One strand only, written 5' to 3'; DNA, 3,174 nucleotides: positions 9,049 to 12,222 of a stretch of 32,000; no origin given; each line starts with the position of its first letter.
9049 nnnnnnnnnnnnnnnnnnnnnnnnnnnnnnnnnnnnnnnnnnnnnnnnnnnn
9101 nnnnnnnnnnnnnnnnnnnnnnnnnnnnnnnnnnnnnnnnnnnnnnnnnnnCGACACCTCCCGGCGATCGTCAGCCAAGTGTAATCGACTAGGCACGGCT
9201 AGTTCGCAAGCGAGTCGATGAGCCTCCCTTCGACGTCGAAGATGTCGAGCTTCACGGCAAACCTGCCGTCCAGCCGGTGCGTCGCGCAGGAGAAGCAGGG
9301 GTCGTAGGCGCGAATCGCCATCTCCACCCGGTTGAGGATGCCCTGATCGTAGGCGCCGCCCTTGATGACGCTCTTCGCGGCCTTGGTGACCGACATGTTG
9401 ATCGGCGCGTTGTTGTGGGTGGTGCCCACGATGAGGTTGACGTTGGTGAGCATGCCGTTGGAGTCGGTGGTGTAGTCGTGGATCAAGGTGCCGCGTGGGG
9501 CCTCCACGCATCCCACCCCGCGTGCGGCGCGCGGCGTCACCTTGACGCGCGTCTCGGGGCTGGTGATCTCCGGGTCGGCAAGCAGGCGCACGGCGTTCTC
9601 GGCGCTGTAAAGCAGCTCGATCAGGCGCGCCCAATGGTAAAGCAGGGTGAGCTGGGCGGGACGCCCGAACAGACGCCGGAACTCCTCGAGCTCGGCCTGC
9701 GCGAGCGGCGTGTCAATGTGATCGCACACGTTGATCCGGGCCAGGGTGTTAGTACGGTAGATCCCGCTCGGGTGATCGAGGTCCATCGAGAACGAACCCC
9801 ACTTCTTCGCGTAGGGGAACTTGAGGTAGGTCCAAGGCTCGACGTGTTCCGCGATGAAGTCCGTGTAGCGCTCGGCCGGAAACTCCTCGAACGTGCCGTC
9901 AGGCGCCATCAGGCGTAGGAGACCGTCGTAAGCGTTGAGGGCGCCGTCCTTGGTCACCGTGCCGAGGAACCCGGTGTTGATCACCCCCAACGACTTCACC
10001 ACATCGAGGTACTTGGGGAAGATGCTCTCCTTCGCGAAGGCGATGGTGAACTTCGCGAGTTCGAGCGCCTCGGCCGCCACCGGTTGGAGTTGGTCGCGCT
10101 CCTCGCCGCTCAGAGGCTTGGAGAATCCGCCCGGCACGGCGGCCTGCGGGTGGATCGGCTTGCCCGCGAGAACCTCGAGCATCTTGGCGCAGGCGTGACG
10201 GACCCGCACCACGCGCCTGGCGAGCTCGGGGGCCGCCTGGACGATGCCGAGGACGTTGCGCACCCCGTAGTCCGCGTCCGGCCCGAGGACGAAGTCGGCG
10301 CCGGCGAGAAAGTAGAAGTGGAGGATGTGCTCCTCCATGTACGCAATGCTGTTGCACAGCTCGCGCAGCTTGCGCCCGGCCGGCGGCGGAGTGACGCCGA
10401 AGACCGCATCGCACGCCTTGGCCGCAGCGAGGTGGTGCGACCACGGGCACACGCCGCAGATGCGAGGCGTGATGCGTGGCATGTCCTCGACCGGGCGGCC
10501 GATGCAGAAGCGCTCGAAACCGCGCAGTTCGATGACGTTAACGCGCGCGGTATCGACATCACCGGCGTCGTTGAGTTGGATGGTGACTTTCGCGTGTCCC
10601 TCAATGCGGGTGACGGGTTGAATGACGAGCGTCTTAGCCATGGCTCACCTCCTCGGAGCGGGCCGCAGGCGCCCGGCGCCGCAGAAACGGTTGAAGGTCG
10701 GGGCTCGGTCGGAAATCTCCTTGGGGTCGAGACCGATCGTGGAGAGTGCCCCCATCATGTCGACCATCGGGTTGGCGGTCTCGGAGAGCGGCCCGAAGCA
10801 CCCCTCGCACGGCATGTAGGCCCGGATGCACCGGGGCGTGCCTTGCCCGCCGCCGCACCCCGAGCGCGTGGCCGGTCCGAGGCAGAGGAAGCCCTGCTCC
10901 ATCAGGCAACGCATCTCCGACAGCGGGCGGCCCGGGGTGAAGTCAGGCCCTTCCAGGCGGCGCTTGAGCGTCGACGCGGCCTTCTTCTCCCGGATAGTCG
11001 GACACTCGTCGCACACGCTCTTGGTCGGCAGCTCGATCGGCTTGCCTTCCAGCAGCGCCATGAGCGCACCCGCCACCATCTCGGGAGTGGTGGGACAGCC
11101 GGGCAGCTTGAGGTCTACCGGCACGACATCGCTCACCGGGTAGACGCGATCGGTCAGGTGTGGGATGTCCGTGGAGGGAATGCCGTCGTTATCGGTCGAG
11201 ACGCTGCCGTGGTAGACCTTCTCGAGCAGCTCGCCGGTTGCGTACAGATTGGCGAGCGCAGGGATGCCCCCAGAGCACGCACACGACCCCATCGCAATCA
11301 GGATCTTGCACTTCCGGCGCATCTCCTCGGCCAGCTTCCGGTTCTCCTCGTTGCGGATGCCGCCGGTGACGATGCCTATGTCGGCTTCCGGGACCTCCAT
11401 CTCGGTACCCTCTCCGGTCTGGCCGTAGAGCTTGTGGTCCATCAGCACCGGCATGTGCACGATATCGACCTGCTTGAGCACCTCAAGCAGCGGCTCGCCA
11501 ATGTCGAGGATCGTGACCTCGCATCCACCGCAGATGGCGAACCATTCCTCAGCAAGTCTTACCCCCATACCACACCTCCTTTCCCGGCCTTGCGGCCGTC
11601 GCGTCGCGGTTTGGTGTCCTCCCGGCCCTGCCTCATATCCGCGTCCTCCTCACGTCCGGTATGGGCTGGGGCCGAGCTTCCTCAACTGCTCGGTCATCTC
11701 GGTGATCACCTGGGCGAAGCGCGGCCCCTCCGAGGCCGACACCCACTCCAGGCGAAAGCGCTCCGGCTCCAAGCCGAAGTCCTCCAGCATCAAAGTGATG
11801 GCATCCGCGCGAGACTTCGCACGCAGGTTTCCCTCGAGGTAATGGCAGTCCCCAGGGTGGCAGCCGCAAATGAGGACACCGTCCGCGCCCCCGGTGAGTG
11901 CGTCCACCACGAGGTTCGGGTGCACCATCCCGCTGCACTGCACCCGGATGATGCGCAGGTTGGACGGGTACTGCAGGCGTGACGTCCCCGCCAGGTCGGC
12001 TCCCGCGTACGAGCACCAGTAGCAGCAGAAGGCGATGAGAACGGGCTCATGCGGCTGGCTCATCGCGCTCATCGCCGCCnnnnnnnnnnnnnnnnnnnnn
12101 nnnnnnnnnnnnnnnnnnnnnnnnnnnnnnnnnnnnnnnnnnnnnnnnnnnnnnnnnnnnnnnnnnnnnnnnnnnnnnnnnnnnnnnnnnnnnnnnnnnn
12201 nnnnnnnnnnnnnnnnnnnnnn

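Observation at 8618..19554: Composite QmoC-like / HdrA / NuoEF / Mvh [NiFe]-hydrogenase operon: possibly a membrane-linked, NAD(H)-coupled, flavin-bifurcating hydrogenase of undescribed composition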

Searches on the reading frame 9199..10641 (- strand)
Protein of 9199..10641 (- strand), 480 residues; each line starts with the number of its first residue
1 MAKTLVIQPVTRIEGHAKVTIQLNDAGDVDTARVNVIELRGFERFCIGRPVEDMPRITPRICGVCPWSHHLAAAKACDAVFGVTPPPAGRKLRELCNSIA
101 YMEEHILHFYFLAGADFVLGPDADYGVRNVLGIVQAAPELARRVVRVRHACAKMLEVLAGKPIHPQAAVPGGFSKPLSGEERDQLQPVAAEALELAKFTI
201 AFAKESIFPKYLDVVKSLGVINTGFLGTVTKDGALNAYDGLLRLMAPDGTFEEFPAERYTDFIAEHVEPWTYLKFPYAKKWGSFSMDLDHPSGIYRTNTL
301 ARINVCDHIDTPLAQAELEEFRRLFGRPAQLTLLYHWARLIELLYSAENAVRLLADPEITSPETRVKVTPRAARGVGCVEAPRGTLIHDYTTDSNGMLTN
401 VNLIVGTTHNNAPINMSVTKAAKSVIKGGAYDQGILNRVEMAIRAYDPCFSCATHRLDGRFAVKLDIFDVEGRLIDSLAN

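Call 4: search_protein_families(library=pfam, proteins=[window:9199-10641:-], max_evalue=0.01)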
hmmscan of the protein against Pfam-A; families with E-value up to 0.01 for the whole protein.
window:9199-10641:- (480 aa): 1 family
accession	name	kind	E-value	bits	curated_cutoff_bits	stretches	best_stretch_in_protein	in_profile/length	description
PF00374.24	NiFeSe_Hases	-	2.2e-35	123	25.8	2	40-118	1-79/508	Nickel-dependent hydrogenase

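Call 19: search_protein_families(library=ncbifam, proteins=[window:9199-10641:-], max_evalue=0.001)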
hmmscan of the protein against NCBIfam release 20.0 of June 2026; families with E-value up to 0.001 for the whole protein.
window:9199-10641:- (480 aa): 9 families
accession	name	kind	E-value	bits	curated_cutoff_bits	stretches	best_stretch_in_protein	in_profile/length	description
NF041785.2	VhuA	equivalog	2.5e-133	444.7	800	1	5-427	4-418/418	F420-non-reducing hydrogenase Vhu subunit A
NF033181.1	NiFeSe_hydrog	equivalog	3.8e-52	177.8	600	2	3-126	2-125/507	nickel-dependent hydrogenase large subunit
NF045518.1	H2_NiFeSe_large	exception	9.3e-47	159.9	780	2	4-177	3-183/485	NiFeSe hydrogenase large subunit HysA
NF040828.1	sulfhyd_ShyA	equivalog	1.2e-46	159.4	700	2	294-455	252-411/415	NAD(P)-dependent hydrogenase/sulfhydrogenase 2 subunit alpha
TIGR03295.1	frhA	equivalog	1.5e-45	155.9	392.5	1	1-456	1-396/412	coenzyme F420 hydrogenase subunit alpha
NF040832.1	sulfhyd_HydA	equivalog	7e-39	134.1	880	1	6-455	6-422/426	NADPH-dependent hydrogenase/sulfhydrogenase 1 subunit alpha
NF007778.0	PRK10467.1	equivalog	4.9e-25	87.8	969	2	1-118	1-117/567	hydrogenase 2 large subunit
NF007550.0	PRK10170.1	equivalog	1.6e-23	83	1101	2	3-118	17-132/597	Ni/Fe-hydrogenase large subunit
NF041786.2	VhuU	equivalog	2.9e-10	39.8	70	1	432-458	4-30/45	F420-non-reducing hydrogenase selenoprotein subunit VhuU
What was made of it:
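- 9199..10641 (-): g7: [NiFe]-hydrogenase large subunit, group 3 (Mvh/Vhu-like). NCBIfam VhuA, 444.7 bits (call 19).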

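Call 29: search_solved_structures(query=window:9199-10641:-, max_evalue=0.00001)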
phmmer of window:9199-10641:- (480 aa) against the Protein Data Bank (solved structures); distinct sequences matched with E-value up to 0.00001: 68 (the best 60 are shown).
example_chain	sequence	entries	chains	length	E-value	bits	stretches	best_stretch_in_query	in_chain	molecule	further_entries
9sw2_F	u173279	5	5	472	1.1e-127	430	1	5-476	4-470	F420-non-reducing hydrogenase subunit A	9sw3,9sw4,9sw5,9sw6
7t2r_D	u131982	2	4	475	1.4e-121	409.8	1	5-476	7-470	NiFe hydrogenase large subunit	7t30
9sfi_g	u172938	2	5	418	2.8e-121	408.8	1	5-427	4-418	Coenzyme F420-reducing hydrogenase, alpha subunit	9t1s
5odc_F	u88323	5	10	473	2e-117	396.1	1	5-475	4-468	Methyl-viologen reducing hydrogenase subunit A | Methyl-viologen reducing hydrogenase, subunit A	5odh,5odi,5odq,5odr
5xf9_D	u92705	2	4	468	2.4e-110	372.8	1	4-455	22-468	NAD-reducing hydrogenase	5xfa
5jsu_B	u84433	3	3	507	6.4e-39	137.3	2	4-176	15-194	Periplasmic [NiFeSe] hydrogenase, large subunit, selenocysteine-containing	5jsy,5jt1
5jsh_B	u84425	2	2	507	2e-37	132.3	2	4-176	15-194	Periplasmic [NiFeSe] hydrogenase, large subunit, selenocysteine-containing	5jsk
6z8m_B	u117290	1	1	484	5.8e-37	130.8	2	4-176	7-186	Periplasmic [NiFeSe] hydrogenase, large subunit, selenocysteine-containing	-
6ruc_B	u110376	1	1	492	6.1e-37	130.7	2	4-176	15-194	Periplasmic [NiFeSe] hydrogenase, large subunit, selenocysteine-containing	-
6rtp_B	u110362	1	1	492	8.5e-37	130.3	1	4-176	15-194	Periplasmic [NiFeSe] hydrogenase, large subunit, selenocysteine-containing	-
6z8o_B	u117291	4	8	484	1.5e-36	129.4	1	4-176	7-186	Periplasmic [NiFeSe] hydrogenase, large subunit, selenocysteine-containing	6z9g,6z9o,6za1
6ru9_B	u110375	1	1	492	1.6e-36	129.3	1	4-176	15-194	Periplasmic [NiFeSe] hydrogenase, large subunit, selenocysteine-containing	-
3ze6_B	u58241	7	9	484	2.1e-36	129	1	4-176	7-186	PERIPLASMIC [NIFESE] HYDROGENASE, LARGE SUBUNIT, SELENOCYS SELENOCYSTEINE-CONTAINING | PERIPLASMIC [NIFESE] HYDROGENASE, LARGE SUBUNIT, SELENOCYSTEINE-CONTAININ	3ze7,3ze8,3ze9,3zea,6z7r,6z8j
2wpn_B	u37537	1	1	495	2.3e-36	128.9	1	4-176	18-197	PERIPLASMIC [NIFESE] HYDROGENASE, LARGE SUBUNIT, SELENOCYSTEINE-CONTAINING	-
4kl8_L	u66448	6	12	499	6.8e-34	120.7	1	5-204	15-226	Nickel-dependent hydrogenase large subunit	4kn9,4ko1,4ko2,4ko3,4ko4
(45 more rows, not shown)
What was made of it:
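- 9199..10641 (-): PDB: MvhA 9sw2_F 430 bits, NiFe-HydL 7t2r_D 410, HoxH 5xf9_D 373 (call 29).
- On Group 3c [NiFe]-hydrogenase (MvhAGD-HdrABC type): PDB scores are MvhA 430, A. mobile NiFe-HydL 410 and HoxH 373 bits (call 29).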

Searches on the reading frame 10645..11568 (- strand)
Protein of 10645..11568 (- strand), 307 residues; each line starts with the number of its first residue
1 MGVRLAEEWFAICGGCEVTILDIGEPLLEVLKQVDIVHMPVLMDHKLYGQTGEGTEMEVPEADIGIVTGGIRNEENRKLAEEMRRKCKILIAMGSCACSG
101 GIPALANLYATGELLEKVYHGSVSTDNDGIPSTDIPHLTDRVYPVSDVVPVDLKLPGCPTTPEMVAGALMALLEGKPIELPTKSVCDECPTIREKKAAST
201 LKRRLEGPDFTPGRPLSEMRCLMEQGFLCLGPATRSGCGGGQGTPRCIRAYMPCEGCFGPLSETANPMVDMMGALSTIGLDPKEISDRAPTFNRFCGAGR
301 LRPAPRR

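Call 4: search_protein_families(library=pfam, proteins=[window:10645-11568:-], max_evalue=0.01)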
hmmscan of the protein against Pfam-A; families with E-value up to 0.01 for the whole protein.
window:10645-11568:- (307 aa): 1 family
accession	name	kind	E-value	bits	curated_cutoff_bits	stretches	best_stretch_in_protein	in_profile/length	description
PF01058.29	Oxidored_q6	-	9e-32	109.9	27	1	13-172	1-128/128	NADH ubiquinone oxidoreductase, 20 Kd subunit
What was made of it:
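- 10645..11568 (-): g6: [NiFe]-hydrogenase small subunit (MvhG/VhuG-like). Pfam Oxidored_q6 (call 4).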

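Call 19: search_protein_families(library=ncbifam, proteins=[window:10645-11568:-], max_evalue=0.001)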
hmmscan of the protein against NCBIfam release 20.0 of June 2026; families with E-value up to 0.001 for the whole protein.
window:10645-11568:- (307 aa): 15 families
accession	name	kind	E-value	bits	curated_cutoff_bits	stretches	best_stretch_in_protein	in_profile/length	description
NF045875.1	F420_non_VhuG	exception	1.1e-73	247.9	450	1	10-296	12-275/286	F420-non-reducing hydrogenase subunit VhuG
NF040831.1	sulfhyd_ShyD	equivalog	3.3e-23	82.5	460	2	11-190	9-165/240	NAD(P)-dependent hydrogenase/sulfhydrogenase 2 subunit delta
TIGR03294.1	FrhG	equivalog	6.1e-18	65.4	245.5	1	10-177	9-145/228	coenzyme F420 hydrogenase subunit gamma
NF040836.1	sulfhyd_HydD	equivalog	1e-17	64.2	500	1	10-189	13-170/261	NADPH-dependent hydrogenase/sulfhydrogenase 1 subunit delta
NF005012.1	PRK06411.1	subfamily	1e-09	38.2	116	1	143-173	125-155/166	NADH-quinone oxidoreductase subunit NuoB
TIGR01957.1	nuoB_fam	subfamily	5.9e-09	36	142.7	1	142-172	108-138/145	NADH-quinone oxidoreductase subunit B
NF011390.0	PRK14815.1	equivalog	4.4e-07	29.4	281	0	145-178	126-159/183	NADH dehydrogenase subunit B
NF011393.0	PRK14818.1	equivalog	2.2e-06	27.3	255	0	145-174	124-153/173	NADH dehydrogenase subunit B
NF011392.0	PRK14817.1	equivalog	8.4e-06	25.6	271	0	145-173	129-157/182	NADH-quinone oxidoreductase subunit B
NF011394.0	PRK14819.1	equivalog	8.7e-06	25.5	312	0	146-173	126-153/264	NADH-quinone oxidoreductase subunit B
NF009808.0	PRK13292.1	equivalog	8.7e-06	23.9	1156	0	143-184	116-158/791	NADH-quinone oxidoreductase subunit B/C/D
NF011388.0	PRK14813.1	equivalog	1.1e-05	25.3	294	1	142-174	119-151/189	NADH dehydrogenase subunit B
NF011395.0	PRK14820.1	equivalog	1.3e-05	25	263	0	145-172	126-153/180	NADH-quinone oxidoreductase subunit B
NF011391.0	PRK14816.1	equivalog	3.1e-05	23.6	283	0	142-172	143-173/196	NADH-quinone oxidoreductase subunit B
NF011389.0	PRK14814.1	equivalog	7.6e-05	22.6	285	0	144-172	125-153/186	NADH dehydrogenase subunit B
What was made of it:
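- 10645..11568 (-): NCBIfam VhuG, 247.9 bits (call 19).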

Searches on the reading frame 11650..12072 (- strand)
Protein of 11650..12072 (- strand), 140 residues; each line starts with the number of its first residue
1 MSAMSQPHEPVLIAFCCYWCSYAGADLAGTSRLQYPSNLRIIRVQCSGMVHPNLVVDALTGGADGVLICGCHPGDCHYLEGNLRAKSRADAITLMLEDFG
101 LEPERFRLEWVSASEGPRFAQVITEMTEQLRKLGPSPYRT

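Call 4: search_protein_families(library=pfam, proteins=[window:11650-12072:-], max_evalue=0.01)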
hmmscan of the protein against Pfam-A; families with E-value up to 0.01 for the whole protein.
window:11650-12072:- (140 aa): 1 family
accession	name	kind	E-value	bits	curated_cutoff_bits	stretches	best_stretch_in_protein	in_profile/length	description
PF02662.21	FlpD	-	7.4e-54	181.4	22.3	1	13-134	2-123/123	Methyl-viologen-reducing hydrogenase, delta subunit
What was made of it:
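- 11650..12072 (-): g5: MvhD/VhuD [2Fe-2S] adaptor between hydrogenase and HdrA. Pfam FlpD, E 7e-54 (call 4).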

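Call 19: search_protein_families(library=ncbifam, proteins=[window:11650-12072:-], max_evalue=0.001)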
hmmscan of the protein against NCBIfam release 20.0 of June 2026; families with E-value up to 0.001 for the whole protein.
window:11650-12072:- (140 aa): 4 families
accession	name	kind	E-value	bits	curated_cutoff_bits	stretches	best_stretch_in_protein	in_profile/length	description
NF040770.1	hetero_SS_HdrA2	exception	2e-52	178.3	1100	1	5-136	643-774/777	CoB-CoM heterodisulfide reductase HdrA2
NF045873.1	F420_non_VhuD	exception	1.6e-39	135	215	1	9-139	1-131/132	F420-non-reducing hydrogenase iron-sulfur subunit VhuD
NF041891.1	hdrA_Methbact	equivalog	8.5e-11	40.8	1300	1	9-131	643-759/762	ferredoxin:CoB-CoM heterodisulfide reductase subunit HdrA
NF041778.1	hetero_SS_HdrA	equivalog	4.4e-05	21.5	1400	1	12-70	656-714/771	ferredoxin:CoB-CoM heterodisulfide reductase subunit HdrA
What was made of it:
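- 11650..12072 (-): NCBIfam VhuD, 135 bits (call 19).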
